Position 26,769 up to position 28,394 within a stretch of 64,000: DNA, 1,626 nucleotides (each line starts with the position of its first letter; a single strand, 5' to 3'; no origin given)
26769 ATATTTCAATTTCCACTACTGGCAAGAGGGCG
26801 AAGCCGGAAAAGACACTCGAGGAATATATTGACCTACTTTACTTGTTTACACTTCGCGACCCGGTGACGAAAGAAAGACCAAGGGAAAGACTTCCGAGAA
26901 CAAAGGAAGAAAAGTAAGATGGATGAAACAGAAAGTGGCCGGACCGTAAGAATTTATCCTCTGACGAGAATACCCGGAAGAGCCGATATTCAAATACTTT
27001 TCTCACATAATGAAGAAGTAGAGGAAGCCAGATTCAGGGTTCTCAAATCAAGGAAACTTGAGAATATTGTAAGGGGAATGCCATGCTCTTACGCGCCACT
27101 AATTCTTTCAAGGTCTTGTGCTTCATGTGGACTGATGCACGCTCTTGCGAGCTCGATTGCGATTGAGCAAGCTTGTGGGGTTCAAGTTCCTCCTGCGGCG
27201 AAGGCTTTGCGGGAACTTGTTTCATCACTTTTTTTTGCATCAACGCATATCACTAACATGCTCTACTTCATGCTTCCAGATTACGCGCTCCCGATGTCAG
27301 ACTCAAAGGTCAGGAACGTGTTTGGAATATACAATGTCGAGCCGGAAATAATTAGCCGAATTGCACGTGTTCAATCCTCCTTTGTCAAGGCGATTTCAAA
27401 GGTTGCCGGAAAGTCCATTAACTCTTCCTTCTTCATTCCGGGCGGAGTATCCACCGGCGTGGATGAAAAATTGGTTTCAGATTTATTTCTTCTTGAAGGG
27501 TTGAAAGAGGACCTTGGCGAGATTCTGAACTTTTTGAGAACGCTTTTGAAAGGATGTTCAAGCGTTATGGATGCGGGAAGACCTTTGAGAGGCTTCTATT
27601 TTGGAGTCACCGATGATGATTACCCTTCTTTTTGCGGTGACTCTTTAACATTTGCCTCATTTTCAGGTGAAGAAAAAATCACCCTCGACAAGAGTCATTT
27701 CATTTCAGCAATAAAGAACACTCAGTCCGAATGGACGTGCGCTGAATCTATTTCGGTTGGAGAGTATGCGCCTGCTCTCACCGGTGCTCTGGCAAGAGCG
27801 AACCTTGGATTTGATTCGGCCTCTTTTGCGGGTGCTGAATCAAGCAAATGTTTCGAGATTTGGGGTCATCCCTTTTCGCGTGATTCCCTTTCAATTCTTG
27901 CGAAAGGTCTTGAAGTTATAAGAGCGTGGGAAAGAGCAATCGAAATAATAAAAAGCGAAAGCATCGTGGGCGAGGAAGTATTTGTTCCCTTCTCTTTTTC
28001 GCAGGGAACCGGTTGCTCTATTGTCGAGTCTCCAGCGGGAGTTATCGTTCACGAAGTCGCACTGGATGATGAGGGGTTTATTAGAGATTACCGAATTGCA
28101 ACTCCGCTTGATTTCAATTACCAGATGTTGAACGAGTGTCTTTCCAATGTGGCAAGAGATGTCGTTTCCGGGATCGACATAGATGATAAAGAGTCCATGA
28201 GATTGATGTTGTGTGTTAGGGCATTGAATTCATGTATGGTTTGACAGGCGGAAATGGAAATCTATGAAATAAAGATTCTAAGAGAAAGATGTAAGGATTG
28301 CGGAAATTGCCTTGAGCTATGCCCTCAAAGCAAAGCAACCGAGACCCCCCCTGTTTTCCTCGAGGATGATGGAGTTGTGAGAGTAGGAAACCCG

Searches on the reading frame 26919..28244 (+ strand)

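Call 83: search_protein_families(library=pfam, proteins=[window:26919-28244:+], max_evalue=0.00001)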
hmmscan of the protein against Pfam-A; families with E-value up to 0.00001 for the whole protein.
window:26919-28244:+ (441 aa): 1 family
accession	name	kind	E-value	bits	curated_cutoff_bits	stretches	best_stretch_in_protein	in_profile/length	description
PF00374.24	NiFeSe_Hases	-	5.8e-13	49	25.8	1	45-112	1-68/508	Nickel-dependent hydrogenase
